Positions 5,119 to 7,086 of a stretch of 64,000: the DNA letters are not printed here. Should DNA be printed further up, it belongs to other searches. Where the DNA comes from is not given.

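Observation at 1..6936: MvhDGA-type hydrogenase operon continues into HdrC-like, HdrB-like, FrdB-like and FrdA-like genes: a candidate H2:fumarate (thiol:fumarate-reductase-like) module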

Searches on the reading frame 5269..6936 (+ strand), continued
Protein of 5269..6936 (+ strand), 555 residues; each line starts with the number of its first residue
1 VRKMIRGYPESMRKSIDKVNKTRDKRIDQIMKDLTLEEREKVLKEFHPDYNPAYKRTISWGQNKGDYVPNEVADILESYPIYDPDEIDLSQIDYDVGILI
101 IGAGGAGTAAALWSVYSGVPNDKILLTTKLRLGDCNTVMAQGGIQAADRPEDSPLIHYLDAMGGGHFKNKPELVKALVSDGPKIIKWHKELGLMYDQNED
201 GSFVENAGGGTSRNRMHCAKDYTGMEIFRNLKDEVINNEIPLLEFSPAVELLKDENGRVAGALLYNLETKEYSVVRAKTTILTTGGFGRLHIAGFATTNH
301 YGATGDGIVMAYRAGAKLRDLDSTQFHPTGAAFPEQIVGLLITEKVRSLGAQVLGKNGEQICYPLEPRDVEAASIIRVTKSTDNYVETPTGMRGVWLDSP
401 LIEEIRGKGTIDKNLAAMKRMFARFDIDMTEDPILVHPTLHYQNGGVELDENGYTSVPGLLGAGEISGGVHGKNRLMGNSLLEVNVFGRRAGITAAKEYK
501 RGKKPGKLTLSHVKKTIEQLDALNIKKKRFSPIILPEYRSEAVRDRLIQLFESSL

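Call 60: fold_search(model_id=the predicted structure, library=pdb)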
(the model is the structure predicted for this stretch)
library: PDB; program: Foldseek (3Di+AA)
matches with E <= 10: 1619; with E <= 0.001: 789
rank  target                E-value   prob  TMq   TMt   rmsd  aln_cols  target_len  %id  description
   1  5vpn_E                1.1e-27  1.00  0.64  0.61   4.8       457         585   29  E. coli Quinol fumarate reductase FrdA E245Q mutation (released 2017-06-21)
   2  1kf6_A                1.2e-27  1.00  0.65  0.62   4.6       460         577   28  E. coli Quinol-Fumarate Reductase with Bound Inhibitor HQNO (released 2002-03-13)
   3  7d6x_A                2.1e-27  1.00  0.64  0.60   6.1       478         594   32  Mycobacterium smegmatis Sdh1 complex in the apo form (released 2021-04-07)
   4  5vpn_A                2.2e-27  1.00  0.65  0.63   4.6       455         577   28  E. coli Quinol fumarate reductase FrdA E245Q mutation (released 2017-06-21)
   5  7d6v_A                5.1e-27  1.00  0.63  0.59   6.0       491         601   31  Mycobacterium smegmatis Sdh1 in complex with UQ1 (released 2021-04-07)
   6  6awf_A                1.3e-26  1.00  0.64  0.62   4.7       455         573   28  Escherichia coli quinol:fumarate reductase crystallized without dicarboxylate (released 2017-12-06)
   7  1e39                  4.3e-26  1.00  0.56  0.55   7.8       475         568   27  Flavocytochrome C3 from Shewanella frigidimarina histidine 365 mutated to alanine (released 2000-09-18)
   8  1lj1_A                4.8e-26  1.00  0.56  0.55   5.9       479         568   27  Crystal structure of Q363F/R402A mutant flavocytochrome c3 (released 2002-11-06)
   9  1d4c_A                5.1e-26  1.00  0.58  0.57   5.7       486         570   27  CRYSTAL STRUCTURE OF THE UNCOMPLEXED FORM OF THE FLAVOCYTOCHROME C FUMARATE REDUCTASE OF SHEWANELLA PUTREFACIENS STRAI (released 1999-12-01)
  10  1m64_A                1.0e-25  1.00  0.57  0.55   7.7       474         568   28  Crystal structure of Q363F mutant flavocytochrome c3 (released 2002-11-06)
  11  1kss                  1.1e-25  1.00  0.59  0.58   9.6       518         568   27  Crystal Structure of His505Ala Mutant Flavocytochrome c3 from Shewanella frigidimarina (released 2002-08-14)
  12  1ksu_A                1.2e-25  1.00  0.57  0.56   5.7       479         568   27  Crystal Structure of His505Tyr Mutant Flavocytochrome c3 from Shewanella frigidimarina (released 2002-08-14)
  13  9a55_A                1.6e-25  1.00  0.63  0.60   4.4       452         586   27  Integrative model of SDHA-ATPF by crosslinking MS and deep learning (released 2024-09-18)
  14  8b6g_CA               2.4e-25  1.00  0.63  0.59   4.5       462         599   29  Cryo-EM structure of succinate dehydrogenase complex (complex-II) in respiratory supercomplex of Tetrahymena thermoph (released 2023-03-29)
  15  8dyd_A                2.5e-25  1.00  0.60  0.55   5.2       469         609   28  Crystal structure of human SDHA-SDHAF2-SDHAF4 assembly intermediate (released 2024-01-10)
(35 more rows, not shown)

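Call 61: search_protein_families(library=ncbifam, proteins=[L001:1-1125:+, L001:1122-1982:+, L001:1986-2525:+, L001:2534-4495:+, L001:4501-4965:+], max_evalue=1e-20)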
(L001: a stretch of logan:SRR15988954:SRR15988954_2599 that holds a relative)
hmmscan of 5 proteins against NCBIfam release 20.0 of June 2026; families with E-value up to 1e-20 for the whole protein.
L001:1-1125:+ (374 aa): 11 families
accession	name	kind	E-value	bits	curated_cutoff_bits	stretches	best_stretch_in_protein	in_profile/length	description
NF006412.0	PRK08659.1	equivalog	7.5e-172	571.7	411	1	2-371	6-375/378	2-oxoacid:acceptor oxidoreductase subunit alpha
NF007206.0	PRK09627.1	equivalog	7.1e-125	416.8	579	1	3-370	5-373/375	2-oxoglutarate synthase subunit alpha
TIGR03710.1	OAFO_sf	subfamily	2.8e-111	372.8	482.75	1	2-369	194-561/561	2-oxoacid:acceptor oxidoreductase subunit alpha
NF005507.0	PRK07119.1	subfamily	2.6e-94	315.9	399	2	3-187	6-190/352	3-methyl-2-oxobutanoate dehydrogenase subunit VorB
NF041170.1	Oxoac_fdxalpha_Archa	equivalog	1.9e-69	234.7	800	1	4-371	238-621/636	2-oxoacid:ferredoxin oxidoreductase subunit alpha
NF040682.1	PorA_Arch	equivalog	1.2e-28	100.2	550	1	5-331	7-321/387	pyruvate synthase subunit PorA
NF045764.1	PhenlGlyoxDHPadG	equivalog_domain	8e-26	90.5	700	0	262-329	259-326/398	NADH-dependent phenylglyoxylate dehydrogenase subunit alpha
NF007201.0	PRK09622.1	equivalog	8.3e-24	84.2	590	0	6-183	15-190/405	2-oxoacid:ferredoxin oxidoreductase subunit alpha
NF006233.0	PRK08367.1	equivalog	2.6e-23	82.5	625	1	6-331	9-322/394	pyruvate ferredoxin oxidoreductase subunit alpha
NF006232.0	PRK08366.1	equivalog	2.8e-21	75.6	646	1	5-331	11-324/394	2-ketoisovalerate ferredoxin oxidoreductase subunit alpha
TIGR03336.1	IOR_alpha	equivalog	8.4e-21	73.9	650.9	0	3-184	4-179/595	indolepyruvate ferredoxin oxidoreductase subunit alpha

L001:1122-1982:+ (286 aa): 5 families
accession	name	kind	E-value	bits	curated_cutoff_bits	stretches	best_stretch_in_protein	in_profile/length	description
NF007207.0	PRK09628.1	equivalog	1.2e-72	244.8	364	1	14-281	6-272/277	2-oxoglutarate ferredoxin oxidoreductase subunit beta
NF008820.0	PRK11866.1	equivalog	4.2e-60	203.6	402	1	22-229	14-222/287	2-oxoacid ferredoxin oxidoreductase subunit beta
TIGR02177.1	PorB_KorB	subfamily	4.5e-58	197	261.9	1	25-214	2-190/286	2-oxoacid:acceptor oxidoreductase, beta subunit, pyruvate/2-ketoisovalerate family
NF008821.0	PRK11869.1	equivalog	2.1e-55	187.6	438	1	18-218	8-207/286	2-oxoacid ferredoxin oxidoreductase subunit beta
NF041171.1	Oxoac_fdxbeta_Archa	equivalog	4.1e-55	187.2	423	1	26-212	5-191/296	2-oxoacid:ferredoxin oxidoreductase subunit beta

L001:1986-2525:+ (179 aa): 4 families
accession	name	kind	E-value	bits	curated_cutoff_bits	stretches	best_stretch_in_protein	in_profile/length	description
NF006323.0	PRK08537.1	equivalog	1.4e-56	190.8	235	1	3-177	2-177/181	2-oxoacid:ferredoxin oxidoreductase subunit gamma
NF006211.0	PRK08338.1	equivalog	1.4e-28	99.5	239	1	5-175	2-165/170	2-oxoacid:ferredoxin oxidoreductase subunit gamma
NF006275.0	PRK08441.1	equivalog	1.9e-27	96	216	1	4-177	3-177/185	2-oxoglutarate-acceptor oxidoreductase subunit OorC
TIGR03710.1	OAFO_sf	subfamily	2.5e-22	79.2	482.75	1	4-177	2-172/561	2-oxoacid:acceptor oxidoreductase subunit alpha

L001:2534-4495:+ (653 aa): 3 families
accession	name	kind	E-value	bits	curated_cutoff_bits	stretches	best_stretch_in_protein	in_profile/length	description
NF040770.1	hetero_SS_HdrA2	exception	3.5e-246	819.1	1100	1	6-651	1-641/777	CoB-CoM heterodisulfide reductase HdrA2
NF041778.1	hetero_SS_HdrA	equivalog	4.3e-196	653.2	1400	1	2-652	3-652/771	ferredoxin:CoB-CoM heterodisulfide reductase subunit HdrA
NF041891.1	hdrA_Methbact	equivalog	2.4e-189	631.2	1300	1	6-652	2-637/762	ferredoxin:CoB-CoM heterodisulfide reductase subunit HdrA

L001:4501-4965:+ (154 aa): 2 families
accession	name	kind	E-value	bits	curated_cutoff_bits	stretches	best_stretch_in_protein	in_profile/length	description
NF040770.1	hetero_SS_HdrA2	exception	6.7e-47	160.1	1100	1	11-142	642-773/777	CoB-CoM heterodisulfide reductase HdrA2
NF045873.1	F420_non_VhuD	exception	9.6e-35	119.6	215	1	16-142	1-127/132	F420-non-reducing hydrogenase iron-sulfur subunit VhuD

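Call 66: search_protein_families(library=pfam, proteins=[L075:573-1676:+, L080:2595-3665:-, L016:1258-2289:+, L045:14319-14759:+, L019:5123-7666:+, L031:12469-13749:+, L015:4766-6202:+, L015:6314-8206:+, L017:4206-5837:+, L075:4375-5970:-], max_evalue=0.00001)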
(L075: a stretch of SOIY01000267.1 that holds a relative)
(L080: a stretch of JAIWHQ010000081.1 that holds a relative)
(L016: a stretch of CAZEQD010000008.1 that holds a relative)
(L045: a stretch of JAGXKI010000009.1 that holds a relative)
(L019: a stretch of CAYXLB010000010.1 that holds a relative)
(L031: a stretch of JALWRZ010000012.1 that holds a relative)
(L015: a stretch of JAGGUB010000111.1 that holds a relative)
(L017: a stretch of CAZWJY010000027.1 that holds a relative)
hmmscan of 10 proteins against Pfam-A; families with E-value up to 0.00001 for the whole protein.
L075:573-1676:+ (367 aa): 3 families
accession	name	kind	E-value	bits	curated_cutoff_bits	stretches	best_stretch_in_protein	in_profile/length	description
PF05343.19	Peptidase_M42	-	8.3e-75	252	23.2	1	69-354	1-292/292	M42 glutamyl aminopeptidase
PF01546.33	Peptidase_M20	-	3e-08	34.3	24.6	1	192-360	29-205/206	Peptidase family M20/M25/M40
PF04389.22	Peptidase_M28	-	9.6e-06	25.9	21.3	0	196-340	30-171/193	Peptidase family M28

L080:2595-3665:- (356 aa): 4 families
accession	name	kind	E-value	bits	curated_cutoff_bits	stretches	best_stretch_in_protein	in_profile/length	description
PF01047.28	MarR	-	5.1e-08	33.1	24.6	0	6-49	1-44/59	MarR family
PF01978.25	TrmB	-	6.8e-08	32.7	25.6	0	190-237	5-52/68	Sugar-specific transcriptional regulator TrmB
PF13384.12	HTH_23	-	1.7e-07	31.3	24.6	0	199-233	8-43/50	Homeodomain-like domain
PF13412.12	HTH_24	-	2e-06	27.7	21.9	0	192-234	2-44/48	Winged helix-turn-helix DNA-binding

L016:1258-2289:+ (343 aa): 5 families
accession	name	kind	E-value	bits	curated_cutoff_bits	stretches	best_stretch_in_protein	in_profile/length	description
PF12797.12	Fer4_2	-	2.3e-08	33.9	24.5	0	215-229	7-21/22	4Fe-4S binding domain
PF13237.11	Fer4_10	-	2.4e-07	31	25.5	0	283-306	7-33/53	4Fe-4S dicluster domain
PF13534.11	Fer4_17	-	1.5e-06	29.1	22.2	0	217-299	1-60/61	4Fe-4S dicluster domain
PF13183.11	Fer4_8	-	1.7e-06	28.9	27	1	215-299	2-68/68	4Fe-4S dicluster domain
PF13187.11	Fer4_9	-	1.9e-06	28.2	27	0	217-297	1-49/52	4Fe-4S dicluster domain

L045:14319-14759:+ (146 aa): 1 family
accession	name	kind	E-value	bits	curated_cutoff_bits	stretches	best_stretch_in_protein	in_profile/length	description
PF07238.19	PilZ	-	1.9e-09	38.2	22.5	1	8-104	2-88/102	PilZ domain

L019:5123-7666:+ (847 aa): 7 families
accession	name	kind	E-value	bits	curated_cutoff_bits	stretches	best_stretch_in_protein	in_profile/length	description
PF12838.12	Fer4_7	-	6.1e-15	55.9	27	1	781-827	1-52/52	4Fe-4S dicluster domain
PF00037.32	Fer4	-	3.8e-13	49.1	21.1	0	807-827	2-22/24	4Fe-4S binding domain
PF13187.11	Fer4_9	-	1.9e-10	41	27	1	781-827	1-51/52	4Fe-4S dicluster domain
PF07992.20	Pyr_redox_2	-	2.6e-10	40.7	26.1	0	516-620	2-109/291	Pyridine nucleotide-disulphide oxidoreductase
PF13237.11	Fer4_10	-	2.5e-09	37.3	25.5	1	776-824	3-53/53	4Fe-4S dicluster domain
PF14697.11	Fer4_21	-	3.6e-08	33.8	35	0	779-825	5-53/59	4Fe-4S dicluster domain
PF12837.12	Fer4_6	-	3e-06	27.3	25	0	806-827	2-23/24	4Fe-4S binding domain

L031:12469-13749:+ (426 aa): 6 families
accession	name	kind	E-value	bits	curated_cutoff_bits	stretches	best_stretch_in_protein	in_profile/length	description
PF02589.21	LUD_dom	-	2.4e-53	181.1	22.6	1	70-306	1-189/189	LUD domain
PF13183.11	Fer4_8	-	2.1e-13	51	27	1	321-388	2-68/68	4Fe-4S dicluster domain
PF13534.11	Fer4_17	-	7.4e-09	36.5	22.2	1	324-389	2-61/61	4Fe-4S dicluster domain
PF13237.11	Fer4_10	-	1.7e-07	31.5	25.5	0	373-398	8-22/53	4Fe-4S dicluster domain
PF14691.11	Fer4_20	-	4.1e-06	27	25.8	0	365-404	15-56/113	Dihydroprymidine dehydrogenase domain II, 4Fe-4S cluster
PF12838.12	Fer4_7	-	6.2e-06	27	27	0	324-387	2-51/52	4Fe-4S dicluster domain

L015:4766-6202:+ (478 aa): 2 families
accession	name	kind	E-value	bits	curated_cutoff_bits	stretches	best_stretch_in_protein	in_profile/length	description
PF02913.24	FAD-oxidase_C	-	3.1e-55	188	21.2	1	216-459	2-248/248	FAD linked oxidases, C-terminal domain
PF01565.28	FAD_binding_4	-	3.3e-46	156.9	26.4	1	40-178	1-138/139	FAD binding domain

L015:6314-8206:+ (630 aa): 2 families
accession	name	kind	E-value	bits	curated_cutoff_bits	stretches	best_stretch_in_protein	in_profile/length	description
PF00821.23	PEPCK_GTP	-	1.8e-113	379.4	23.8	1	247-609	1-357/357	Phosphoenolpyruvate carboxykinase C-terminal P-loop domain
PF17297.7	PEPCK_N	-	4.1e-67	226.5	23.8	1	31-242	1-217/218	Phosphoenolpyruvate carboxykinase N-terminal domain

L017:4206-5837:+ (543 aa): 11 families
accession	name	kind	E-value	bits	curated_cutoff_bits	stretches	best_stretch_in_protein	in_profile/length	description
PF07719.23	TPR_2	-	2e-23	81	27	0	492-522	4-34/34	Tetratricopeptide repeat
PF00515.34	TPR_1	-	4.9e-17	61.4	27.8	0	492-522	4-34/34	Tetratricopeptide repeat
PF13414.12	TPR_11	-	2.8e-12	46.6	26.8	0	341-367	1-27/42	TPR repeat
PF14853.12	Fis1_TPR_C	-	7.2e-11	42.6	25.3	0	492-526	4-38/53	Fis1 C-terminal tetratricopeptide repeat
PF13432.12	TPR_16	-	6.8e-10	39.7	32.7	0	340-370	3-33/65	Tetratricopeptide repeat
PF14559.12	TPR_19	-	7.1e-10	39.5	25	0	347-374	4-31/68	Tetratricopeptide repeat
PF13428.12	TPR_14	-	2.3e-09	37.5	23.5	0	345-374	12-41/44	Tetratricopeptide repeat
PF24575.1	TPR_Slam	-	5.3e-09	36.9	35.2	0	291-377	7-90/104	Surface lipoprotein assembly modifier, N-terminal TPR repeats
PF23914.1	TPR_CcmH_CycH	-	1.6e-07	31.8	42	0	464-523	97-155/158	Cytochrome c-type biogenesis protein H TPR domain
PF14863.12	Alkyl_sulf_dimr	-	4.1e-07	30.9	26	0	491-528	71-108/139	Alkyl sulfatase dimerisation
PF13181.12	TPR_8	-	4.3e-06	26.9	25.7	0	500-522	12-34/34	Tetratricopeptide repeat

L075:4375-5970:- (531 aa): 1 family
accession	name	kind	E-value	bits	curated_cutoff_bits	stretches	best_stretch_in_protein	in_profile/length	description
PF01645.23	Glu_synthase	-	6.6e-16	58.9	20.4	1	284-415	185-310/369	Conserved region in glutamate synthase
